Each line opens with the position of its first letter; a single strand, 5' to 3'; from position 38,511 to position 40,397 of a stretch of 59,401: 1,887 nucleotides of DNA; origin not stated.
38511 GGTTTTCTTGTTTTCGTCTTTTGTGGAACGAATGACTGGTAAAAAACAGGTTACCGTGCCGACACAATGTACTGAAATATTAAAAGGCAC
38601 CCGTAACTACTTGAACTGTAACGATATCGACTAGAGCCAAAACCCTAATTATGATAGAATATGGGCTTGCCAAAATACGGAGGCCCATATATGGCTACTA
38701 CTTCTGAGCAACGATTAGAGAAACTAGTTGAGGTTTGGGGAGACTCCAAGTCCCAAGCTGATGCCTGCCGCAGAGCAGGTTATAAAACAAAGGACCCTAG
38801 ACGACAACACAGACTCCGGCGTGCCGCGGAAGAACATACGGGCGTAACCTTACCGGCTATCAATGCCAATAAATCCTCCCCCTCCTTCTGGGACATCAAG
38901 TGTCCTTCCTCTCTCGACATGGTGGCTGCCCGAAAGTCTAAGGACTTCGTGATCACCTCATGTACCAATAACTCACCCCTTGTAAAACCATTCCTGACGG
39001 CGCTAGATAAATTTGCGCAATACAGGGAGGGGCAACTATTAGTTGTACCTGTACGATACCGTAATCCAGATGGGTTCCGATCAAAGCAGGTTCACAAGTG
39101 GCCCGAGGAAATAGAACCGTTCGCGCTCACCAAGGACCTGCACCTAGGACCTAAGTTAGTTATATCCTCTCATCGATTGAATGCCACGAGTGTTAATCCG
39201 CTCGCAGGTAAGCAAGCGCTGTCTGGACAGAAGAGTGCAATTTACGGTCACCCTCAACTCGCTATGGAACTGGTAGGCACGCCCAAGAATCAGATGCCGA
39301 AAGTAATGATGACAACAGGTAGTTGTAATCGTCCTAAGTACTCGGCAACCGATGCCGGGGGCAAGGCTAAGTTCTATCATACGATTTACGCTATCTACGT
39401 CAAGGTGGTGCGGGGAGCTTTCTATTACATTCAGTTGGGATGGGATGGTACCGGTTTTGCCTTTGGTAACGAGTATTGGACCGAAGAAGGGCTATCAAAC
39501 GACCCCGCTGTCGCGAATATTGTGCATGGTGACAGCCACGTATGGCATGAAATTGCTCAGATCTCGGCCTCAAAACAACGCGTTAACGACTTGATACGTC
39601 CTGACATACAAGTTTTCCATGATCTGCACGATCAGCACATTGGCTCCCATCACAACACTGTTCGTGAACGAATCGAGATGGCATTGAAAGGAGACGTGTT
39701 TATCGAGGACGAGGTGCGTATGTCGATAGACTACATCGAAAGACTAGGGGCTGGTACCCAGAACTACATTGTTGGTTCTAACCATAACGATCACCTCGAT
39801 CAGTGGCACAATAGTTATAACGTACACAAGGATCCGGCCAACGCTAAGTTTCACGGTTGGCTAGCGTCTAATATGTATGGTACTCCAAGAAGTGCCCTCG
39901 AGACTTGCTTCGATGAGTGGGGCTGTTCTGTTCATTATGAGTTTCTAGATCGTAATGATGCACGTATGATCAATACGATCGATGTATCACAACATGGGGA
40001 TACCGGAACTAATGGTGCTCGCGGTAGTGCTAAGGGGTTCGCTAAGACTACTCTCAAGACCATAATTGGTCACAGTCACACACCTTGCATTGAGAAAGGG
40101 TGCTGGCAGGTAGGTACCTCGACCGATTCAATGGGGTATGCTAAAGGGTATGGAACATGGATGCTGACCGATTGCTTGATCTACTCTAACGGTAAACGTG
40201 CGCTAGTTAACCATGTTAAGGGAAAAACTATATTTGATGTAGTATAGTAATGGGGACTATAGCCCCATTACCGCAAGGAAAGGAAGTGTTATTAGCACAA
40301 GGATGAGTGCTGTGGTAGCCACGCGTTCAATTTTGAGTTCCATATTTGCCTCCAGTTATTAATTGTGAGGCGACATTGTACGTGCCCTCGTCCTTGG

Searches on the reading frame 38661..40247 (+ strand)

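Call 13: search_protein_families(library=phrogs, proteins=[window:38661-40247:+], max_evalue=0.001)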
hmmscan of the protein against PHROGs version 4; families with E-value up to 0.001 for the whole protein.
window:38661-40247:+ (528 aa): 1 family
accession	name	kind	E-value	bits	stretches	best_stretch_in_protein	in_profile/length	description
phrog_1745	-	other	3.1e-97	327.5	1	80-522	73-538/542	DNA transfer protein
